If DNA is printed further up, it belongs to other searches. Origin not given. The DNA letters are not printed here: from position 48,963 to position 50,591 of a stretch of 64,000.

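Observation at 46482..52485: Gtr-like periplasmic glycosylation module carrying its own FAD oxidase and SDR reductase: possible epimerisation of a lipid-linked sugar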

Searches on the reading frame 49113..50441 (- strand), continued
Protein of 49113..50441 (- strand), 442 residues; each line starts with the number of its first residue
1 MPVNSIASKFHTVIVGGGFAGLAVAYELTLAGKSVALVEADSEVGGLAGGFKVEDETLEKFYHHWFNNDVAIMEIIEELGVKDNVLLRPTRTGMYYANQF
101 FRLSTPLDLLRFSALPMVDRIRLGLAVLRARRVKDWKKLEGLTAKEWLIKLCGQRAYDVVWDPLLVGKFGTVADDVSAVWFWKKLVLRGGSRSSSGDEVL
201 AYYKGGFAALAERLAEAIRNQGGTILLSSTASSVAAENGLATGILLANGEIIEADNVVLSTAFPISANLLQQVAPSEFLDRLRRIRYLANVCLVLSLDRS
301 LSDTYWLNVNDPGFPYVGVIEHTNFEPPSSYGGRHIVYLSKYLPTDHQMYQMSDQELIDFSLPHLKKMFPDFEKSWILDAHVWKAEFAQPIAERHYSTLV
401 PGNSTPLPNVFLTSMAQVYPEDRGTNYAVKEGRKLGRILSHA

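Call 61: search_protein_families(library=ncbifam, proteins=[L055:5291-6373:+, L055:6370-7197:+, L055:8190-8966:+, L055:7194-8177:+, L055:8945-9982:+], max_evalue=0.00001)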
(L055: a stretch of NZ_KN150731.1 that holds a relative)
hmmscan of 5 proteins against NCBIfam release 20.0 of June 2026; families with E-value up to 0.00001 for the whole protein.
L055:5291-6373:+ (360 aa): 12 families
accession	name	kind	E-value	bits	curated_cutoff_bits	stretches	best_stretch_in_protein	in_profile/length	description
TIGR02622.1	CDP_4_6_dhtase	equivalog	3.4e-125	417.8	278.45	1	13-354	4-351/352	CDP-glucose 4,6-dehydratase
TIGR01181.1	dTDP_gluc_dehyt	equivalog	4.9e-30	104.7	365.1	1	16-336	2-314/321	dTDP-glucose 4,6-dehydratase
TIGR04180.1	EDH_00030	hypoth_equivalog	3.3e-20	72.4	475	1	16-244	1-222/297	NAD-dependent 4,6-dehydratase LegB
TIGR01179.1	galE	equivalog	2.3e-19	69.4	262.3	1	15-335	1-327/332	UDP-glucose 4-epimerase GalE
TIGR01472.1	gmd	equivalog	4.7e-13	49.1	415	1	61-302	54-284/342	GDP-mannose 4,6-dehydratase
NF007582.0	PRK10217.1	equivalog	1.3e-11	44.2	698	1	68-179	58-178/355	dTDP-glucose 4,6-dehydratase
NF007490.0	PRK10084.1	subfamily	9.5e-11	41.3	649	1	49-339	35-340/361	dTDP-glucose 4,6-dehydratase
NF007956.0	PRK10675.1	subfamily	3.8e-10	39.4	394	1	15-332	2-328/338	UDP-glucose 4-epimerase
TIGR01214.1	rmlD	equivalog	5.2e-09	35.6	224.05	1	69-175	35-138/285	dTDP-4-dehydrorhamnose reductase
NF042423.1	oxyalk_red_Shew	equivalog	3.8e-08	32.8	580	1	14-172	9-156/331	2-alkyl-3-oxoalkanoate reductase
NF042422.1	oxyalk_red_OleD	equivalog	7.4e-07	28.8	580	1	15-172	2-150/329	2-alkyl-3-oxoalkanoate reductase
NF011728.1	PRK15181.1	equivalog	2.5e-06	26.7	760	0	67-336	75-340/348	Vi polysaccharide biosynthesis UDP-N-acetylglucosaminuronic acid C-4 epimerase TviC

L055:6370-7197:+ (275 aa): 1 family
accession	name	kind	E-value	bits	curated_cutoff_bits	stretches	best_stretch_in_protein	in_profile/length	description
TIGR02197.1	heptose_epim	equivalog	1e-06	28.2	274.6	1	163-238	199-279/316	ADP-glyceromanno-heptose 6-epimerase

L055:8190-8966:+ (258 aa): 19 families
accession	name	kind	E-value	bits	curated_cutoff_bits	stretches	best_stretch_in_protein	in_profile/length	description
TIGR02623.1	G1P_cyt_trans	equivalog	9.3e-126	418.5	300.25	1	1-256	1-255/255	glucose-1-phosphate cytidylyltransferase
TIGR03992.1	Arch_glmU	subfamily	1.1e-24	87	292.1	2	1-70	1-70/393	bifunctional sugar-1-phosphate nucleotidylyltransferase/acetyltransferase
NF052502.1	man1P_GTase_Rv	exception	8.8e-24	84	440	1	2-233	2-217/352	mannose-1-phosphate guanylyltransferase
NF049965.1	GlMnHpPGnyltfHddC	equivalog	2.7e-23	82.8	300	1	1-203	1-179/221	D-glycero-D-manno-heptose 1-phosphate guanosyltransferase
NF041313.1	UDPGP_AglF_Halo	equivalog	1.6e-18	67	400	1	1-70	1-70/234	UTP--glucose-1-phosphate uridylyltransferase AglF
NF045761.1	NAMPUrTaseMurU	equivalog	1.5e-17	64.3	250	1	1-243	1-224/226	N-acetylmuramate alpha-1-phosphate uridylyltransferase MurU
NF041173.1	Sug_nt_acttase_Thmprot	equivalog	1.2e-16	60.6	600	1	1-231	1-212/405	bifunctional sugar-1-phosphate nucleotidylyltransferase/acetyltransferase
TIGR01208.1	rmlA_long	equivalog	2.2e-16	59.7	320.25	1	2-207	1-189/353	glucose-1-phosphate thymidylyltransferase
NF041135.1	IPPtranDIPPsyn_Thcocales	equivalog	2.5e-14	53.1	580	1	1-56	1-52/419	bifunctional L-myo-inositol-1-phosphate cytidylyltransferase/CDP-L-myo-inositol myo-inositolphosphotransferase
NF003670.0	PRK05293.1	equivalog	9.9e-12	44.5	470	1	3-237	7-249/382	glucose-1-phosphate adenylyltransferase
TIGR02091.1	glgC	equivalog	4e-11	42.6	424.9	1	2-193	2-199/364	glucose-1-phosphate adenylyltransferase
NF001947.0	PRK00725.1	subfamily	4.9e-11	42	470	1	3-181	19-196/426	glucose-1-phosphate adenylyltransferase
NF002023.0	PRK00844.1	subfamily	1.1e-08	34.4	458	1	3-182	9-185/408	glucose-1-phosphate adenylyltransferase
TIGR01099.1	galU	equivalog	1.6e-08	34.5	326.8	1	1-200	2-214/261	UTP--glucose-1-phosphate uridylyltransferase GalU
NF002772.0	PRK02862.1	equivalog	1e-07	31.1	537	1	3-181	6-182/429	glucose-1-phosphate adenylyltransferase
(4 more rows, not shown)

L055:7194-8177:+ (327 aa): 4 families
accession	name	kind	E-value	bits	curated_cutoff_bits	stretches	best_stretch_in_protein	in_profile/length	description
NF047588.1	GlcsyltransPgfSStrep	equivalog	8.6e-52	176.3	500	1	15-317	3-305/308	glycosyltransferase PgfS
NF007986.1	PRK10714.1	equivalog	1.1e-40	139.7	529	1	15-318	8-312/316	undecaprenyl-phosphate 4-deoxy-4-formamido-L-arabinose transferase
TIGR03937.1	PgaC_IcaA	equivalog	8.5e-08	31.5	422.3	1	9-108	41-135/407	poly-beta-1,6-N-acetyl-D-glucosamine synthase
TIGR04283.1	glyco_like_mftF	equivalog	1.1e-06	28.5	182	1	15-125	1-100/221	TIGR04283 family arsenosugar biosynthesis glycosyltransferase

L055:8945-9982:+ (345 aa): 1 family
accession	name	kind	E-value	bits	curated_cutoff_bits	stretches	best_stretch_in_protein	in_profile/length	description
TIGR00374.1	TIGR00374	subfamily_domain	4.1e-19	69.2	43.2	1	25-331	1-312/323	flippase-like domain-containing protein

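Call 65: search_protein_families(library=pfam, proteins=[L009:14936-16576:+, L009:16291-18021:+, L016:14671-15879:+, L042:11374-12261:-, L014:17060-17941:-, L019:11566-12639:-, L019:12664-13467:-, L019:5500-6417:+, L019:6417-7433:+, L058:11518-13185:+], max_evalue=0.001)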
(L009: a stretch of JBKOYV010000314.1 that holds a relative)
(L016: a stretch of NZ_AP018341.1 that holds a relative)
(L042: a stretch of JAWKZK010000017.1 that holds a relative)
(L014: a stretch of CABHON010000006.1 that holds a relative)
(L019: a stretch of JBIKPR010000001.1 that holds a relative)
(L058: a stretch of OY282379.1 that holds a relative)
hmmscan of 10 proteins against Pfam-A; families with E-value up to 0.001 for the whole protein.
L009:14936-16576:+ (546 aa): 4 families
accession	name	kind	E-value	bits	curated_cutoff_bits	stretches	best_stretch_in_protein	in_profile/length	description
PF19289.4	PmbA_TldD_3rd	-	2e-20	73.4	22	1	288-512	2-203/220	PmbA/TldA metallopeptidase C-terminal domain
PF01523.21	PmbA_TldD_1st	-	3.2e-14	53.3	20.9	1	78-142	1-65/65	PmbA/TldA metallopeptidase domain 1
PF19290.4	PmbA_TldD_2nd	-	1.8e-11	44.9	20.9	1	172-278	2-103/109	PmbA/TldA metallopeptidase central domain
PF10518.14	TAT_signal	-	2.7e-06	27.5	22.7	1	15-31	2-18/21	TAT (twin-arginine translocation) pathway signal sequence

L009:16291-18021:+ (576 aa): 2 families
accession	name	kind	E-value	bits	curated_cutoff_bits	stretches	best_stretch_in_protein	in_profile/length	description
PF19289.4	PmbA_TldD_3rd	-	9.1e-47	159.5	22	1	344-570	2-219/220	PmbA/TldA metallopeptidase C-terminal domain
PF19290.4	PmbA_TldD_2nd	-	4.8e-09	37.1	20.9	1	238-335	8-108/109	PmbA/TldA metallopeptidase central domain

L016:14671-15879:+ (402 aa): 5 families
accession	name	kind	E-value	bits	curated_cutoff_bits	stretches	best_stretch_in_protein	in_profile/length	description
PF08484.17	Methyltransf_14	-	1.9e-48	164.7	23.5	1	242-397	1-159/160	C-methyltransferase C-terminal domain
PF08421.16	Methyltransf_13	-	1.6e-21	76.7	31.3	1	5-65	1-62/62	Putative zinc binding domain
PF13489.12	Methyltransf_23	-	7.2e-12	45.8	27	1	82-234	6-160/164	Methyltransferase domain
PF08242.18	Methyltransf_12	-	3e-07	31.5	30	1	103-192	1-98/98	Methyltransferase domain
PF08241.18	Methyltransf_11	-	1.6e-05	25.9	21.2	1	103-194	1-95/95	Methyltransferase domain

L042:11374-12261:- (295 aa): 1 family
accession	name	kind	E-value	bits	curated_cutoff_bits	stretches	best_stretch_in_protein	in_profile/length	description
PF01040.23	UbiA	-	2.4e-25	89.7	34.2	1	38-273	19-244/250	UbiA prenyltransferase family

L014:17060-17941:- (293 aa): 3 families
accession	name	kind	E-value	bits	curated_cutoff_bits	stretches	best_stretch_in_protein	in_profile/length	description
PF00535.33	Glycos_transf_2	-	4.8e-28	98.6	23.3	1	8-161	1-165/168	Glycosyl transferase family 2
PF13641.12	Glyco_tranf_2_3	-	1.8e-10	41.6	27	1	7-193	3-205/230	Glycosyltransferase like family 2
PF10111.15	Glyco_tranf_2_2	-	7.3e-07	29.4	27.3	1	12-146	5-152/276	Glycosyltransferase like family 2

L019:11566-12639:- (357 aa): 2 families
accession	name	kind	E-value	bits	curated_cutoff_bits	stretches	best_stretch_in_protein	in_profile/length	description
PF03462.23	PCRF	-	2.9e-75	252.8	24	1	8-202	1-194/194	PCRF domain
PF00472.26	RF-1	-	5.5e-39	133.2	35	1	209-319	1-116/116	RF-1 domain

L019:12664-13467:- (267 aa): 0 families

L019:5500-6417:+ (305 aa): 1 family
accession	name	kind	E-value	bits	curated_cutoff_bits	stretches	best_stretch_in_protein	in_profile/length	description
PF16119.10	DUF4835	-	2.6e-87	292.9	25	1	27-303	1-276/276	Domain of unknown function (DUF4835)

L019:6417-7433:+ (338 aa): 3 families
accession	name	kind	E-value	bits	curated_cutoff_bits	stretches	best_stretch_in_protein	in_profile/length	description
PF01761.26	DHQ_synthase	-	4.8e-41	139.5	24.2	1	53-164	3-114/115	3-dehydroquinate synthase N-terminal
PF24621.2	DHQS_C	-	3.6e-26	92.3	27.6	1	168-302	3-144/144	3-dehydroquinate synthase C-terminal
PF13685.12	Fe-ADH_2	-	1.5e-05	25.5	28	1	12-115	6-107/149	Iron-containing alcohol dehydrogenase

L058:11518-13185:+ (555 aa): 4 families
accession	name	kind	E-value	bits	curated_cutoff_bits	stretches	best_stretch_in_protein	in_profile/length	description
PF02518.31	HATPase_c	-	3.2e-22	79.5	26.4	1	448-545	5-107/111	Histidine kinase-, DNA gyrase B-, and HSP90-like ATPase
PF00512.31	HisKA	-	1.1e-13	51.4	26.9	1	345-409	3-64/66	His Kinase A (phospho-acceptor) domain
PF00672.30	HAMP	-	1.4e-05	25.7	25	1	286-338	2-52/53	HAMP domain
PF13589.12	HATPase_c_3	-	0.00018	22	25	1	451-499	5-54/137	Histidine kinase-, DNA gyrase B-, and HSP90-like ATPase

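Call 72: search_protein_families(library=pfam, proteins=[L008:3525-5648:-, L008:5658-7451:-, L008:7996-8868:+, L008:11366-12934:+, L008:15775-16926:+, L008:16932-18011:-, L008:18859-19713:-, L008:19847-20746:-, L016:3666-4397:-, L016:16082-16957:-], max_evalue=0.001)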
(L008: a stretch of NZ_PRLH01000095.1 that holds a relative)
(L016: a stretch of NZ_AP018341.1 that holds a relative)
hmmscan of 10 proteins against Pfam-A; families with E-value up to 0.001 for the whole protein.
L008:3525-5648:- (707 aa): 1 family
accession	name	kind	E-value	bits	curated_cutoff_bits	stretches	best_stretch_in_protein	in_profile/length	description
PF10131.15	PTPS_related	-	5.4e-10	38.8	26.4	1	86-236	1-149/621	6-pyruvoyl-tetrahydropterin synthase related domain; membrane protein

L008:5658-7451:- (597 aa): 0 families

L008:7996-8868:+ (290 aa): 3 families
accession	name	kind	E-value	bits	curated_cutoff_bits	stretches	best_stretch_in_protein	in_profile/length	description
PF05050.19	Methyltransf_21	-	2.5e-17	64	22.7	1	104-274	1-172/173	Methyltransferase FkbM domain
PF02475.24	TRM5-TYW2_MTfase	-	3.9e-05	24.1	28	1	95-153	33-90/164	TRM5/TYW2 methyltransferase domain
PF02527.21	GidB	-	0.00022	21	27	1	96-160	45-109/184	rRNA small subunit methyltransferase G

L008:11366-12934:+ (522 aa): 0 families

L008:15775-16926:+ (383 aa): 2 families
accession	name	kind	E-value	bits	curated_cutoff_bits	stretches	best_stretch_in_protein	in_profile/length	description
PF00266.25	Aminotran_5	-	3.9e-29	102.2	21.5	1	12-328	8-339/371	Aminotransferase class-V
PF01053.26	Cys_Met_Meta_PP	-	2.7e-06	26.6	27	1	57-191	70-195/381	Cys/Met metabolism PLP-dependent enzyme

L008:16932-18011:- (359 aa): 0 families

L008:18859-19713:- (284 aa): 1 family
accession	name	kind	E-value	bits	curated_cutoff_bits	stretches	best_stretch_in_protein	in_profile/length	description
PF00528.27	BPD_transp_1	-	1.1e-17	64.8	26.4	1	85-274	1-174/184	Binding-protein-dependent transport system inner membrane component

L008:19847-20746:- (299 aa): 1 family
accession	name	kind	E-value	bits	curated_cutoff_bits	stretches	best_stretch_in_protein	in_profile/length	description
PF00528.27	BPD_transp_1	-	2.7e-20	73.3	26.4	1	97-288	2-173/184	Binding-protein-dependent transport system inner membrane component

L016:3666-4397:- (243 aa): 5 families
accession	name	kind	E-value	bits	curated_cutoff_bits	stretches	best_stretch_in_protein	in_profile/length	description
PF08242.18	Methyltransf_12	-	4.1e-07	31.1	30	1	43-138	1-98/98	Methyltransferase domain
PF08241.18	Methyltransf_11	-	1e-06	29.7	21.2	1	43-140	1-95/95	Methyltransferase domain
PF13489.12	Methyltransf_23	-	2.3e-06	27.9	27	1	39-151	23-124/164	Methyltransferase domain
PF13649.12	Methyltransf_25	-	4.6e-05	24.5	27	1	42-136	1-97/97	Methyltransferase domain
PF02353.26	CMAS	-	0.00099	18.9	27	0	17-140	43-164/273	Mycolic acid cyclopropane synthetase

L016:16082-16957:- (291 aa): 1 family
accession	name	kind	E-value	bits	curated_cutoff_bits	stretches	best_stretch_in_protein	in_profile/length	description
PF01435.24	Peptidase_M48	-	4.5e-18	66.2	20.3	1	68-261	6-185/186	Peptidase family M48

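Call 75: list_cluster_members(proteins=[window:49113-50441:-, window:55156-56568:+, window:58998-59882:+, window:53555-54301:-])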
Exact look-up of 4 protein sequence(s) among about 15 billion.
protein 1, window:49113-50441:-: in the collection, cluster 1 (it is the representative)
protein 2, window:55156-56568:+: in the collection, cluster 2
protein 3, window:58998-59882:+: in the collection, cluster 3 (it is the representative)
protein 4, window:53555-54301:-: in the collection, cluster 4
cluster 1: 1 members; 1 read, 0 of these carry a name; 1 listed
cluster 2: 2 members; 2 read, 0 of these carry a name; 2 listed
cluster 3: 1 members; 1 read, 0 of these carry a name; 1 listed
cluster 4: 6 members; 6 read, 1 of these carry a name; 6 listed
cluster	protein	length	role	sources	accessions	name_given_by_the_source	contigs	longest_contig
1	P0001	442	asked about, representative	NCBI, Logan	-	-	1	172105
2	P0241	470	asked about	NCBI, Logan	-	-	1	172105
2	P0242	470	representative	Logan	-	-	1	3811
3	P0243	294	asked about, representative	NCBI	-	-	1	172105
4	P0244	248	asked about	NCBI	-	-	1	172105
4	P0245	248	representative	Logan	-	-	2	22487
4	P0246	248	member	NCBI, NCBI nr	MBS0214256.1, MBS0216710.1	MAG: electron transfer flavoprotein subunit beta/FixA family protein [Proteobacteria ... | electron transfer flavoprotein subunit beta/FixA family protein [Pseudomonadota bacterium]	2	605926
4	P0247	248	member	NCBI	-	-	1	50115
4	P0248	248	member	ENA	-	-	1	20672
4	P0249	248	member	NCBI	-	-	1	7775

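Call 85: search_protein_families(library=pfam, proteins=[L083:11286-12533:+, L083:12537-13418:-, L083:13394-15415:-, L083:15412-17040:-, L083:17033-18043:-, L083:7171-8601:-, L083:6559-7092:-, L042:15386-16945:-, L042:16952-20749:-, L042:5810-8200:-], max_evalue=0.001)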
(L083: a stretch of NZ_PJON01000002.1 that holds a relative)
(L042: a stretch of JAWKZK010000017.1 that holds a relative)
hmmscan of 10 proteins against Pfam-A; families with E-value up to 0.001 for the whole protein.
L083:11286-12533:+ (415 aa): 1 family
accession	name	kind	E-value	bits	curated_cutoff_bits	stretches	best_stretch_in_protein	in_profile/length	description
PF01040.23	UbiA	-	7.5e-15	55.3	34.2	1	152-381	9-233/250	UbiA prenyltransferase family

L083:12537-13418:- (293 aa): 0 families

L083:13394-15415:- (673 aa): 1 family
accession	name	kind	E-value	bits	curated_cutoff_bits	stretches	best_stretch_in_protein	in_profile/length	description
PF10060.15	DUF2298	-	4.7e-85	286.8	27.8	2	52-421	1-384/488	Uncharacterized membrane protein (DUF2298)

L083:15412-17040:- (542 aa): 0 families

L083:17033-18043:- (336 aa): 0 families

L083:7171-8601:- (476 aa): 0 families

L083:6559-7092:- (177 aa): 0 families

L042:15386-16945:- (519 aa): 1 family
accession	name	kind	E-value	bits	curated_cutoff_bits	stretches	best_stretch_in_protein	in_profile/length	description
PF13231.12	PMT_2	-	1e-09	39.2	26.1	1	62-190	2-131/160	Dolichyl-phosphate-mannose-protein mannosyltransferase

L042:16952-20749:- (1265 aa): 2 families
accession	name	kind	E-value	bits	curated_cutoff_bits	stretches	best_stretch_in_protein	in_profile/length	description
PF10060.15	DUF2298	-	9.8e-74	249.5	27.8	1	665-1076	19-488/488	Uncharacterized membrane protein (DUF2298)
PF13231.12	PMT_2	-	5.7e-10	40.1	26.1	1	119-250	24-152/160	Dolichyl-phosphate-mannose-protein mannosyltransferase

L042:5810-8200:- (796 aa): 0 families
